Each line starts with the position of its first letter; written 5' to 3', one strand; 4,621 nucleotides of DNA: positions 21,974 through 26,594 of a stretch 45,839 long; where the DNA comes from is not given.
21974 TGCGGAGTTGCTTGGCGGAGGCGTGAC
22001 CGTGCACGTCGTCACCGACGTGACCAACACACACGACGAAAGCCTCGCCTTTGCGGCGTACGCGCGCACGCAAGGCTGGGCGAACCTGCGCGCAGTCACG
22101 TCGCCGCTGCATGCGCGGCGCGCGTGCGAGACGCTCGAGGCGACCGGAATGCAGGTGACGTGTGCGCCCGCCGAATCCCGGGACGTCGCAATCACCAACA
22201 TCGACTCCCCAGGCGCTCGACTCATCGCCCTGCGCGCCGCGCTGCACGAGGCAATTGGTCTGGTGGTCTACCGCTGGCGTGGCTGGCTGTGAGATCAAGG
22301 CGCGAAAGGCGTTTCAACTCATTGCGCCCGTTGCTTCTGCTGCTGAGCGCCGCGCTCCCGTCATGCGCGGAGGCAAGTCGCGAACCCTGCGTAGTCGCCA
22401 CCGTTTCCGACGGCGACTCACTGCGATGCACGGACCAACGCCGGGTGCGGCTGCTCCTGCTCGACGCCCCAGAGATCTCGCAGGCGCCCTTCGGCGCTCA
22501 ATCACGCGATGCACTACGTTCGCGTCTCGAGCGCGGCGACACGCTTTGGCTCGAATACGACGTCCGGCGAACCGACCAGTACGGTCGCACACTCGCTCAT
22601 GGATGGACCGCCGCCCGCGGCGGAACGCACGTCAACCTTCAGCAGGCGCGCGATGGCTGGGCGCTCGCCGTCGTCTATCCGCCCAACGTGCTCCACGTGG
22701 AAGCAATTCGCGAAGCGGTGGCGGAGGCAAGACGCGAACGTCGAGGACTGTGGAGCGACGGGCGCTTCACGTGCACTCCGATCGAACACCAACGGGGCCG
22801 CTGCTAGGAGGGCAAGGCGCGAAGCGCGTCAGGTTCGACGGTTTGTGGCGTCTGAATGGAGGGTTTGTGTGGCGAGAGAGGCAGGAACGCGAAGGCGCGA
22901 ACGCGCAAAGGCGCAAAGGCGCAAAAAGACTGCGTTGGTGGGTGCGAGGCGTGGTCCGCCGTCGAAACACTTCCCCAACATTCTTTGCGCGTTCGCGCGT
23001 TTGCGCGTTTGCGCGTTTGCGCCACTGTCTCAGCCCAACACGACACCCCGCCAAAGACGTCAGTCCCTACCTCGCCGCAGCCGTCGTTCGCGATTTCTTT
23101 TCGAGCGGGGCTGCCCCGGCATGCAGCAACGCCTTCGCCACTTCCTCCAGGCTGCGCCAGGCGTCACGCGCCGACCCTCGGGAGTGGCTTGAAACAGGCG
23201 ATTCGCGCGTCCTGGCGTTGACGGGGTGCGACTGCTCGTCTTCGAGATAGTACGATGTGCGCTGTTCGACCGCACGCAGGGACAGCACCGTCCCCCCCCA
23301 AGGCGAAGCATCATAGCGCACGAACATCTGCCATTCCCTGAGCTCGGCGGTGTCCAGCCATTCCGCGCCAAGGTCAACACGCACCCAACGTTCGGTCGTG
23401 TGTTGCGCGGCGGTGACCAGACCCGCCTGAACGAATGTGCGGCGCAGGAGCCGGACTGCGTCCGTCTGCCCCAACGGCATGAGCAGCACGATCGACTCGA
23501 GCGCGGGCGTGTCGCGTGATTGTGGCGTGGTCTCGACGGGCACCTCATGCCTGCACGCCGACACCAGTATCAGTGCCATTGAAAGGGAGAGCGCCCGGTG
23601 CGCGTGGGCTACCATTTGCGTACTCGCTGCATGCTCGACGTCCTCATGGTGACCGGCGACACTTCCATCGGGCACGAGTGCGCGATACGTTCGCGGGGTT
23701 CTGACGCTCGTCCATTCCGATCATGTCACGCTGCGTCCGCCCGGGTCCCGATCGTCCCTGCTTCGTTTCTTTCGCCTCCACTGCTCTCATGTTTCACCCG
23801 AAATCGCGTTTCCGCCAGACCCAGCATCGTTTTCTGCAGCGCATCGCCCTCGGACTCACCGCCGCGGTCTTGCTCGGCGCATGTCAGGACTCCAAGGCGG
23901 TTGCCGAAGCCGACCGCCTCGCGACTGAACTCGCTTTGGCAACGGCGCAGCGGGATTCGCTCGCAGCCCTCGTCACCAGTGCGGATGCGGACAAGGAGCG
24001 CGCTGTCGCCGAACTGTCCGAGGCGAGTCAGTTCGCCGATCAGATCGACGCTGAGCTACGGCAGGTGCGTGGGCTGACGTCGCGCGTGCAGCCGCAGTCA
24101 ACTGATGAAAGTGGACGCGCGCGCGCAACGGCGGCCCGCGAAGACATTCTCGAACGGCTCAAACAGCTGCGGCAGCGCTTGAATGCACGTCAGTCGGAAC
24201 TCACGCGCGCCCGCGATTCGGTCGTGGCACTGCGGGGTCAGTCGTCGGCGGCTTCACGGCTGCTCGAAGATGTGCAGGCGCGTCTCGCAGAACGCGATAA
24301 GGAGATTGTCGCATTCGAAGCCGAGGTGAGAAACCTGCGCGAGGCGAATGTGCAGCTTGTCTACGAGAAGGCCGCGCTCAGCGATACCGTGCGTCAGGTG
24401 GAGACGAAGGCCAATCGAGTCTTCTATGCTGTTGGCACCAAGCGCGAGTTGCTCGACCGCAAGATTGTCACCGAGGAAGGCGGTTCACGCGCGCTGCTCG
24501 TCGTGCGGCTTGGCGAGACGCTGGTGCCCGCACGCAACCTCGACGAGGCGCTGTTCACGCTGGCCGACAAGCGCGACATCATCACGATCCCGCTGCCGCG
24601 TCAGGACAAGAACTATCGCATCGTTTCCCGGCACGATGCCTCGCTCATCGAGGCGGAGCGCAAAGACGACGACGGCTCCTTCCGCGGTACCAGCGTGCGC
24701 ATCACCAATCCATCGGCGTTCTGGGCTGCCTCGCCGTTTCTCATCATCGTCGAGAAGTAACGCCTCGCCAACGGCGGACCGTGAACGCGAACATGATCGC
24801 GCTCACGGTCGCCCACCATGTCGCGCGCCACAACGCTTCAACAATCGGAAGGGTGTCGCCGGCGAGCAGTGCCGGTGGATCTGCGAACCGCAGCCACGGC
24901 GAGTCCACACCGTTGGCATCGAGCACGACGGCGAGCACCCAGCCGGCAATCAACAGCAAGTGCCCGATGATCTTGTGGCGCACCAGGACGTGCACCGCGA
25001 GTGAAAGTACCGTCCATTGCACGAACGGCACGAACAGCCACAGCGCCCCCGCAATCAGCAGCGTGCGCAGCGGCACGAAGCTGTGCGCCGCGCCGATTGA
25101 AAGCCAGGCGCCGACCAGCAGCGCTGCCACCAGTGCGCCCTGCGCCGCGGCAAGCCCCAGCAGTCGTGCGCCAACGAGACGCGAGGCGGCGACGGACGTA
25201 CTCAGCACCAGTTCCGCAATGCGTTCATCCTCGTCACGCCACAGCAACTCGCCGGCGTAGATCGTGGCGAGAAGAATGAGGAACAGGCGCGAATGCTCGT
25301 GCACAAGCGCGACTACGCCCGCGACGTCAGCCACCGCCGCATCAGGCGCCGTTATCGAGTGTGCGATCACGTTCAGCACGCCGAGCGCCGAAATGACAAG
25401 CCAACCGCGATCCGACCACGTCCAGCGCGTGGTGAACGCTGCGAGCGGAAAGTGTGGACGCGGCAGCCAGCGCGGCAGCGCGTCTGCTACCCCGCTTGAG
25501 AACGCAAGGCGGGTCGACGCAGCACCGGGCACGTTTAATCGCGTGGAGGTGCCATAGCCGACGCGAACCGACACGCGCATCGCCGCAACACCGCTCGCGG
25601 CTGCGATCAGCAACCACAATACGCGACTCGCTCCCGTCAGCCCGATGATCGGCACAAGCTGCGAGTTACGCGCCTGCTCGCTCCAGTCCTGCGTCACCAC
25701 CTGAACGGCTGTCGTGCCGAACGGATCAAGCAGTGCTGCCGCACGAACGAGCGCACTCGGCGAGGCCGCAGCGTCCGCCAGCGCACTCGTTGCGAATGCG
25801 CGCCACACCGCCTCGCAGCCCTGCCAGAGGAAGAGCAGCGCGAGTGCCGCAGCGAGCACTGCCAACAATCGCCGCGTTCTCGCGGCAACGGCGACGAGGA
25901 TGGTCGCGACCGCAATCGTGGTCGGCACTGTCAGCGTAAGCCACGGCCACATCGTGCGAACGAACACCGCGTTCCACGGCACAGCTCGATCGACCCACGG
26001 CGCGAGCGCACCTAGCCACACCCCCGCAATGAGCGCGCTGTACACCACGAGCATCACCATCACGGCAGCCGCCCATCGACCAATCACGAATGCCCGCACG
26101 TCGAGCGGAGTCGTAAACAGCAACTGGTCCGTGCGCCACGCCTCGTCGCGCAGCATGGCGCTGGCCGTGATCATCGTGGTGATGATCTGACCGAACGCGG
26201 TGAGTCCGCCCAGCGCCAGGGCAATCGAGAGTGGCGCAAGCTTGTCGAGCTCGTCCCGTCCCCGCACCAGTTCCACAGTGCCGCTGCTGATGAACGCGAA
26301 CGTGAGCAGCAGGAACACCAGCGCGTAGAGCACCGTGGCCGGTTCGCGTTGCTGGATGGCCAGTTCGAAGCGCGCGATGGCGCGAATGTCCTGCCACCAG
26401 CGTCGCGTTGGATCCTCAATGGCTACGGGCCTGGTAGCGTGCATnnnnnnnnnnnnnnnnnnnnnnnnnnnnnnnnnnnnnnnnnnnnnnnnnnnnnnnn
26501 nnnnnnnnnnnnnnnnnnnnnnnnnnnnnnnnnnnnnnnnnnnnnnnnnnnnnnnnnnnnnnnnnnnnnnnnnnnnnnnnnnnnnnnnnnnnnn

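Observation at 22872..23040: Palindromic element whose arms are arrays of GCGCAAA(C/G) octamers: a second intergenic repeat family (copy 1)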

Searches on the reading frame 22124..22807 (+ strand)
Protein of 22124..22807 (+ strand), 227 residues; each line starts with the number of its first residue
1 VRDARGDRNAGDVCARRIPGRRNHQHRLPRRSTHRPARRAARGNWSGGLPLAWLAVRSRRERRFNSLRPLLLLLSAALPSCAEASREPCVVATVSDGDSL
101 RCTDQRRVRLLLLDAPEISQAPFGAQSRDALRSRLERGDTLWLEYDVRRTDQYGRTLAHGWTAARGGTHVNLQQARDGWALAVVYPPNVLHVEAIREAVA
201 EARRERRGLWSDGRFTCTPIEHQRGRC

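Call 12: search_protein_families(library=pfam, proteins=[window:22124-22807:+], max_evalue=0.01)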
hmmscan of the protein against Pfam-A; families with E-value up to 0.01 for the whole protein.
window:22124-22807:+ (227 aa): 1 family
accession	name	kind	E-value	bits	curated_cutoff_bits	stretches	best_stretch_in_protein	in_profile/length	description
PF00565.23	SNase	-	4.7e-16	59.6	21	1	107-212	1-107/107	Staphylococcal nuclease homologue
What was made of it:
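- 22289..22807 (+): Upstream flanking gene: staphylococcal-nuclease (thermonuclease) homologue. Its stop codon TAG is at 22805-22807. Pfam SNase E 4.7e-16 (call 12).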

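Call 23: find_homologous_proteins(query=window:22124-22807:+, max_evalue=1e-10)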
Query window:22124-22807:+ (227 aa): 114 proteins with E <= 1e-10 among 3208 candidates.
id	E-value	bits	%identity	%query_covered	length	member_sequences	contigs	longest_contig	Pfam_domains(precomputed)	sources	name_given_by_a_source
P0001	2.9e-108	379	99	76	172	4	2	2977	PF00565.24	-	-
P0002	1.1e-84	302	88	63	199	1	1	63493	PF00565.24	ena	-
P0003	1.5e-81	291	65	74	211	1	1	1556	PF00565.24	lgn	-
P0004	1.3e-68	249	74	64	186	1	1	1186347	PF00565.24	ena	-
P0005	1.6e-67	245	74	63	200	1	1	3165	PF00565.24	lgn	-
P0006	3.5e-67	244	77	63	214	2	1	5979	PF00565.24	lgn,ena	-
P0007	3.9e-67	244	73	63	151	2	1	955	PF00565.24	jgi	jgi:endonuclease YncB( thermonuclease family)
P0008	1.1e-66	243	74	63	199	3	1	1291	PF00565.24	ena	-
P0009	1.4e-66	242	73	63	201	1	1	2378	PF00565.24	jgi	jgi:endonuclease YncB( thermonuclease family)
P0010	2.3e-66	242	75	63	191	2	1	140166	PF00565.24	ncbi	-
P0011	2.8e-66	241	74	63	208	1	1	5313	PF00565.24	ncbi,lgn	-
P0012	2.9e-66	241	67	71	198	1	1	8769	PF00565.24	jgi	jgi:endonuclease YncB( thermonuclease family)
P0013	3.1e-66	241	73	64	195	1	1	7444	PF00565.24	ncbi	-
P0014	3.4e-66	241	75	63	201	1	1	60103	PF00565.24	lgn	-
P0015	3.7e-66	241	76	63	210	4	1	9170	PF00565.24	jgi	jgi:micrococcal nuclease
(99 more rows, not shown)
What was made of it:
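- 22289..22807 (+): The called product is 172 aa (P0001, call 23).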

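Call 24: find_encoding_contigs(protein=P0002, flank=10000, max_places=3)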
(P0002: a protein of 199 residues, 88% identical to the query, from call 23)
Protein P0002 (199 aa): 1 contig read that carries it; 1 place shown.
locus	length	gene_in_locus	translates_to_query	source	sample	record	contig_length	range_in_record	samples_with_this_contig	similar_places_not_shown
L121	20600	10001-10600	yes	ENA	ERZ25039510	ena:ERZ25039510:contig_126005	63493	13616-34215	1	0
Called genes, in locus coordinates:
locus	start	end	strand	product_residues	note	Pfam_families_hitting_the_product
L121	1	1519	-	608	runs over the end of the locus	-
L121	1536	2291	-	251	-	-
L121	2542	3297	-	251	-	PF03741:TerC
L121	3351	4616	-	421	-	PF04389:Peptidase_M28, PF01546:Peptidase_M20 (weak)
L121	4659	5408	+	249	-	PF00733:Asn_synthase, PF06508:QueC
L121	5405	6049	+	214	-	-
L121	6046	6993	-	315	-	PF04391:DUF533 (weak), PF05099:TerB (weak)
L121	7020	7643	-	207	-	PF13462:Thioredoxin_4, PF01323:DSBA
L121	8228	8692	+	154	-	PF00877:NLPC_P60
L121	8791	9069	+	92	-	PF01242:PTPS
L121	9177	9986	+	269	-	PF02698:DUF218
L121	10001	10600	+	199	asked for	PF00565:SNase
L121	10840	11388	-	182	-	-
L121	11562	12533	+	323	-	-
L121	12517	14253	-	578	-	-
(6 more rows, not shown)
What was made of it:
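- Position directly after stop codons, between convergent genes (site 1) or tandem genes (site 2) (calls 12, 24).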

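Call 25: find_encoding_contigs(protein=P0004, flank=10000, max_places=3)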
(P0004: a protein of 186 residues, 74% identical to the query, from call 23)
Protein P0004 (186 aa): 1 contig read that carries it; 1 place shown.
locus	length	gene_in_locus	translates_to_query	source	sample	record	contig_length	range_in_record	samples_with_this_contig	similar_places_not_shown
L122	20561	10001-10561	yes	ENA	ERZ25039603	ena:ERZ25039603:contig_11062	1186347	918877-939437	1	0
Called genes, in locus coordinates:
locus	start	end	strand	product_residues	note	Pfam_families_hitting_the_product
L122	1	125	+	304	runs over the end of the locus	-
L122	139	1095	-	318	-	PF04391:DUF533 (faint)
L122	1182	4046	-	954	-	PF15902:Sortilin-Vps10 (faint)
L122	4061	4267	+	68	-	-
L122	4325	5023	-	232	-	PF13462:Thioredoxin_4, PF01323:DSBA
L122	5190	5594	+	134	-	PF11009:BrxC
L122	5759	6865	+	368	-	PF00877:NLPC_P60, PF01242:PTPS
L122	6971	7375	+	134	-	-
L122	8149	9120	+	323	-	PF00326:Peptidase_S9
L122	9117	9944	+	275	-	PF02698:DUF218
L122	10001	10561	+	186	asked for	PF00565:SNase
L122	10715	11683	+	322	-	-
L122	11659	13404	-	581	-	-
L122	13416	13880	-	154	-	PF06170:DUF983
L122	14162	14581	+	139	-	PF25917:BSH_RND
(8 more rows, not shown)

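Call 26: find_encoding_contigs(protein=P0010, flank=10000, max_places=3)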
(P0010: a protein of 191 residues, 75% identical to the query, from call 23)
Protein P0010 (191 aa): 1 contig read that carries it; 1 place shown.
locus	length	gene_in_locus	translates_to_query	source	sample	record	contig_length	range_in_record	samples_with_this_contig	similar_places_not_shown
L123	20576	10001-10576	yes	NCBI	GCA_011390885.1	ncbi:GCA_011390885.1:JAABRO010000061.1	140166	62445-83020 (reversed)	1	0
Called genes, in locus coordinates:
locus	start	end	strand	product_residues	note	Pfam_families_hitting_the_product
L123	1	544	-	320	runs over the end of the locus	PF04391:DUF533 (weak)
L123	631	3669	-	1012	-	PF02012:BNR (faint), PF24316:Tli3 (faint), PF15902:Sortilin-Vps10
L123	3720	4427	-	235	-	PF13462:Thioredoxin_4, PF13098:Thioredoxin_2 (faint), PF01323:DSBA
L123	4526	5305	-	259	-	PF04784:DUF547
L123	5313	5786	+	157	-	PF11009:BrxC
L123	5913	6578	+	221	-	PF00877:NLPC_P60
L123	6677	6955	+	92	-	PF01242:PTPS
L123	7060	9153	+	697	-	PF26550:Tricorn_2nd (faint), PF07676:PD40 (faint), PF00930:DPPIV_N (weak), PF05448:AXE1 (faint), PF26549:Tricorn_N, PF00326:Peptidase_S9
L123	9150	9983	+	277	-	PF02698:DUF218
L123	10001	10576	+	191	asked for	PF00565:SNase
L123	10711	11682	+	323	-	-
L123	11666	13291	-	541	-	-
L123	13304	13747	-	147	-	PF06170:DUF983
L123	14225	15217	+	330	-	PF25919:BSH_CusB (faint), PF25917:BSH_RND, PF25973:BSH_CzcB, PF25954:Beta-barrel_RND_2, PF25990:Beta-barrel_YknX (weak), PF25967:RND-MFP_C (weak), PF25975:CzcB_C (weak), PF25989:YknX_C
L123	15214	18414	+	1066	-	PF00873:ACR_tran, PF03176:MMPL (faint)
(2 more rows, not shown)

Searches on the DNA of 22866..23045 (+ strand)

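Call 97: search_dna_similar(query=window:22866-23045:+, collection=plasmids, mode=distant, max_evalue=0.001, max_rows=15)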
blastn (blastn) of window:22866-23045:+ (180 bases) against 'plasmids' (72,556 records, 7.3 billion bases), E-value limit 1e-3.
No match.

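Call 98: search_dna_similar(query=window:22866-23045:+, collection=phages, mode=distant, max_evalue=0.001, max_rows=10)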
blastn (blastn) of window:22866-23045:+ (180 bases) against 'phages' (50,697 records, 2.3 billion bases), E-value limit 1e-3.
No match.
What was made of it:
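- Tried and rejected: BLAST of the element against plasmid and phage collections: no match (calls 97, 98).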

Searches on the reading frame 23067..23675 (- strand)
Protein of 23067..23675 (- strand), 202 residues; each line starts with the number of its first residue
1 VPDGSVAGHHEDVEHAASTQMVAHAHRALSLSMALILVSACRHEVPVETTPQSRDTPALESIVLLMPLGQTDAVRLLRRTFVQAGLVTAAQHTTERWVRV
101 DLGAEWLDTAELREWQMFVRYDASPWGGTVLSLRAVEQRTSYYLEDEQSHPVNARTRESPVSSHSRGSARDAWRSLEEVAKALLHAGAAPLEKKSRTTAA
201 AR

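Call 12: search_protein_families(library=pfam, proteins=[window:23067-23675:-], max_evalue=0.01)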
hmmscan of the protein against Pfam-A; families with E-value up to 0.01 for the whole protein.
window:23067-23675:- (202 aa): 0 families
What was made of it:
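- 23067..23615 (-): Downstream flanking gene, convergent with the nuclease gene: a 182-aa protein with no Pfam domain, found only in this clade. No Pfam hit (call 12).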

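Call 48: find_homologous_proteins(query=window:23067-23675:-, max_evalue=0.00001)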
Query window:23067-23675:- (202 aa): 7 proteins with E <= 0.00001 among 712 candidates.
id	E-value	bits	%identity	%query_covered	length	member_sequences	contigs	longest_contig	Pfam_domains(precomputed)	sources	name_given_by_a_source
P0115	9.8e-101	353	91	90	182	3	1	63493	-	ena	-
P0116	2.1e-97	342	84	95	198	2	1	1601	-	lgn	-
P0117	6.5e-96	337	86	90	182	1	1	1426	-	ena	-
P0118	5.6e-90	318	80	90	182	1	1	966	-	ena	-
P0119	1.6e-88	313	81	91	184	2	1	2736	-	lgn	-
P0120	1.2e-87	310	84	80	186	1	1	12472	-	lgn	-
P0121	1.1e-59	219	63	78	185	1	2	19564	-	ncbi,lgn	-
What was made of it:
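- Checked: These are a staphylococcal-nuclease homologue ending at 22807 (+) and a lineage-restricted 182-aa ORF whose stop codon is at 23067 (-) (calls 12, 24, 48).
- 23067..23615 (-): Only 7 homologues in 5.8 billion proteins (call 48).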

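Call 49: find_encoding_contigs(protein=P0120, flank=10000, max_places=3)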
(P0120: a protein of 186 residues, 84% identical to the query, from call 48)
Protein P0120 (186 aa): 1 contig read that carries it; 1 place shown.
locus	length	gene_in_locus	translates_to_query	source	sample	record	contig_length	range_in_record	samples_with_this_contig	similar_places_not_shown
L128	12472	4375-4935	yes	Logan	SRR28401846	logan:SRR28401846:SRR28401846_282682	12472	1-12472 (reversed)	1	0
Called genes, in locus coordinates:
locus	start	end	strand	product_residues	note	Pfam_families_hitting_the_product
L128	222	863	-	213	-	PF00484:Pro_CA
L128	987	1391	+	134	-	PF06170:DUF983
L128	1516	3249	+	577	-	PF13346:ABC2_membrane_5 (faint)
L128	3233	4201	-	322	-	-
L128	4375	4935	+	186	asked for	-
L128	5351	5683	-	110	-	PF00565:SNase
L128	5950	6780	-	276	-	PF02698:DUF218 (weak)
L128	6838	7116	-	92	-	PF01242:PTPS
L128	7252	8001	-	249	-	PF00877:NLPC_P60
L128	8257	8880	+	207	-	PF13462:Thioredoxin_4, PF01323:DSBA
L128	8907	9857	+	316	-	PF04391:DUF533, PF05099:TerB (weak)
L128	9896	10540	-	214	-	-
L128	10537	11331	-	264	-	PF00733:Asn_synthase, PF06508:QueC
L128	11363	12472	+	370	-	?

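Call 50: find_encoding_contigs(protein=P0121, flank=10000, max_places=3)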
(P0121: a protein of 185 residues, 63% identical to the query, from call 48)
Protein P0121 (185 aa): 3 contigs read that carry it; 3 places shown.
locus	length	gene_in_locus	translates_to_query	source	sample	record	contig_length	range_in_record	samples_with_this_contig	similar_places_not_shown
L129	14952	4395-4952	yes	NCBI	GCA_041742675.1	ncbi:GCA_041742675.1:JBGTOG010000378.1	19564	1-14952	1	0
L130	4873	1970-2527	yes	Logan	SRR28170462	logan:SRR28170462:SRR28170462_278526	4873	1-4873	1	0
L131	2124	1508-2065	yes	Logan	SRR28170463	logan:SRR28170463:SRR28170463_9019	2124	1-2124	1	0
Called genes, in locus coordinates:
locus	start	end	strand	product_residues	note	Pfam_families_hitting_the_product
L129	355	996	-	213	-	PF00484:Pro_CA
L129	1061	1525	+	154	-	PF06170:DUF983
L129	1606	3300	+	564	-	-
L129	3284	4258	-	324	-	-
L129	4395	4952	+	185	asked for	-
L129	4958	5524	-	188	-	PF00565:SNase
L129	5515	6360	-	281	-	PF02698:DUF218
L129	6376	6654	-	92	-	PF01242:PTPS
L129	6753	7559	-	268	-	PF00877:NLPC_P60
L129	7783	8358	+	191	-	PF13462:Thioredoxin_4, PF01323:DSBA (weak)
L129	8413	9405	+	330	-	PF04391:DUF533, PF05099:TerB (faint)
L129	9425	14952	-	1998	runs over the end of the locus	PF13205:Big_5 (faint), PF11974:bMG3, PF01835:MG2 (weak), PF07703:A2M_BRD, PF00207:A2M, PF17973:bMG10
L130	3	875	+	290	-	?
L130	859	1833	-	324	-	-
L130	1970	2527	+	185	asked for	-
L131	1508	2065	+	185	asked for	-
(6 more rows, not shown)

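Call 51: find_encoding_contigs(protein=P0119, flank=10000, max_places=3)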
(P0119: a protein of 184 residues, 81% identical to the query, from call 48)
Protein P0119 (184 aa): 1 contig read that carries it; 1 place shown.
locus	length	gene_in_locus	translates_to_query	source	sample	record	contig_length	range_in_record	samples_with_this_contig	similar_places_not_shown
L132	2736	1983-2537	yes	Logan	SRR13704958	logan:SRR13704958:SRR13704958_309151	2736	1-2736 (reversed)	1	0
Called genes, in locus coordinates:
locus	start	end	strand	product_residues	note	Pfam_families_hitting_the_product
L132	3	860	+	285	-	?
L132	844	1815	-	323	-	-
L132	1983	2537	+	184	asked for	-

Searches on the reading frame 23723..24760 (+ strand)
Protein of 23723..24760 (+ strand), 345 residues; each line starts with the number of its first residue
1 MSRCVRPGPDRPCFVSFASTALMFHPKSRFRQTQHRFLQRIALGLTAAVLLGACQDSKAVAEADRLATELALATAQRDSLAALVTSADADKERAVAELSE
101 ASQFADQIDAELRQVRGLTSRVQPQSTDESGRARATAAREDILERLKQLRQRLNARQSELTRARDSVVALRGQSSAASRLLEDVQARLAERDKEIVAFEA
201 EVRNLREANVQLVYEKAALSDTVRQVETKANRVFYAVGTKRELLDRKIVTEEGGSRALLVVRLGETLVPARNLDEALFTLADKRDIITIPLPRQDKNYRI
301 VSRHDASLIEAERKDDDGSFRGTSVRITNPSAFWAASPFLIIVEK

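Call 12: search_protein_families(library=pfam, proteins=[window:23723-24760:+], max_evalue=0.01)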
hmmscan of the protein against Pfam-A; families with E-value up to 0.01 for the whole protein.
window:23723-24760:+ (345 aa): 1 family
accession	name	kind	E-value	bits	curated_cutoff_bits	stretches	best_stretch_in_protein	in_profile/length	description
PF22299.1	BRISC_FAM175B_helical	-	0.0059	16.7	27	0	165-207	21-60/62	BRISC complex subunit FAM175B, helical domain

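Call 13: find_encoding_contigs(protein=window:23723-24760:+, flank=10000, max_places=6)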
Protein window:23723-24760:+ (345 aa): no gene with exactly this product is on record in the collection.
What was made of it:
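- Tried and rejected: Exact look-up of window ORF 23723-24760 in the assembly index: not on record (call 13).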

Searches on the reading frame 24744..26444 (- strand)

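Call 12: search_protein_families(library=pfam, proteins=[window:24744-26444:-], max_evalue=0.01)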
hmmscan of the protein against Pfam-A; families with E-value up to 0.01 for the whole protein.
window:24744-26444:- (566 aa): 1 family
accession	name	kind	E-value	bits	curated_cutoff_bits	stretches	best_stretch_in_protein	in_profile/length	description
PF13346.12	ABC2_membrane_5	-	0.0074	16.3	25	0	84-144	38-102/205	ABC-2 family transporter protein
